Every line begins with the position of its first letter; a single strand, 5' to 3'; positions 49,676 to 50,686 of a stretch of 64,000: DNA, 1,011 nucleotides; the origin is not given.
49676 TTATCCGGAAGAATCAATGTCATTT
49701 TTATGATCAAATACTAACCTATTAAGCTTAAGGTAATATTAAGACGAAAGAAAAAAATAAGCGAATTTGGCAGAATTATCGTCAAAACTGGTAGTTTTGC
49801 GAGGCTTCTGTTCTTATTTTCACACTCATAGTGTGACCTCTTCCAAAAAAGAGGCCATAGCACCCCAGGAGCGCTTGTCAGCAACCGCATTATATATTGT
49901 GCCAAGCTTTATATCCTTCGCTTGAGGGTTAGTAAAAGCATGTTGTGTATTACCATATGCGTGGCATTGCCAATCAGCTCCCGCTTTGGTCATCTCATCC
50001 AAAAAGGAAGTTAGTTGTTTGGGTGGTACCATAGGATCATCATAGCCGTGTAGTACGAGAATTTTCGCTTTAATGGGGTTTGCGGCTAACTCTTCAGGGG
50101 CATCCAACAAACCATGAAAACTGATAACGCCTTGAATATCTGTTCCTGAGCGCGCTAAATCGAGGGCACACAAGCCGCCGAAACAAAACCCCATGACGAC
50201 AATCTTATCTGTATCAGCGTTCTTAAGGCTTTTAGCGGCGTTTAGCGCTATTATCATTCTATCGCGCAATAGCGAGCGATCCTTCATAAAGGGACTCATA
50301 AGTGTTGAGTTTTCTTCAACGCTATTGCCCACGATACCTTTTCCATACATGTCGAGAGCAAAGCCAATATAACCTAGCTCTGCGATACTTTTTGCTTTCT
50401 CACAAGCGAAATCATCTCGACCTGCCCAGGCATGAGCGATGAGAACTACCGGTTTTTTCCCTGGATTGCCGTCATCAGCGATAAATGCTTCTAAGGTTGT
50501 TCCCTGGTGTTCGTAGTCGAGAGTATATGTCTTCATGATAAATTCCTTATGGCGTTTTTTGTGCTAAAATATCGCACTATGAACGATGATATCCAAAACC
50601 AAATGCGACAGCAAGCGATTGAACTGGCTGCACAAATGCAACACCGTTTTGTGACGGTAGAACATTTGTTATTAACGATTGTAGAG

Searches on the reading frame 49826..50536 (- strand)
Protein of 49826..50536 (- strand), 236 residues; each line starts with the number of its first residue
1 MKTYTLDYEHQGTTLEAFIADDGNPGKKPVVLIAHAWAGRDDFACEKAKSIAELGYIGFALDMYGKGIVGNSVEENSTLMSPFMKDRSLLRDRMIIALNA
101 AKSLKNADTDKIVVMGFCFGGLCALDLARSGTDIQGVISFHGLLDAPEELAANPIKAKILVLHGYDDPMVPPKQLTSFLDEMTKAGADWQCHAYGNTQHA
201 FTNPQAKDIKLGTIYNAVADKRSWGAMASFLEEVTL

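Call 38: search_protein_families(library=pfam, proteins=[window:49826-50536:-], max_evalue=0.0001)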
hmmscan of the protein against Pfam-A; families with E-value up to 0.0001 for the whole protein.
window:49826-50536:- (236 aa): 5 families
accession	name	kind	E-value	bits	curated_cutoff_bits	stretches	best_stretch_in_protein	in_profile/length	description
PF01738.24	DLH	-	2.3e-43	148.7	21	1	16-234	2-216/217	Dienelactone hydrolase family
PF00326.27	Peptidase_S9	-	1.3e-10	41.6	22.6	1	155-211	143-199/213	Prolyl oligopeptidase family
PF02230.22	Abhydrolase_2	-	4.4e-09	37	23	1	104-209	99-209/217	Phospholipase/Carboxylesterase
PF12146.15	Hydrolase_4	-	2.1e-06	27.6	27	0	152-202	187-235/239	Serine aminopeptidase, S33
PF00561.26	Abhydrolase_1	-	3.1e-05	24.2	25.8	0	29-131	1-90/245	alpha/beta hydrolase fold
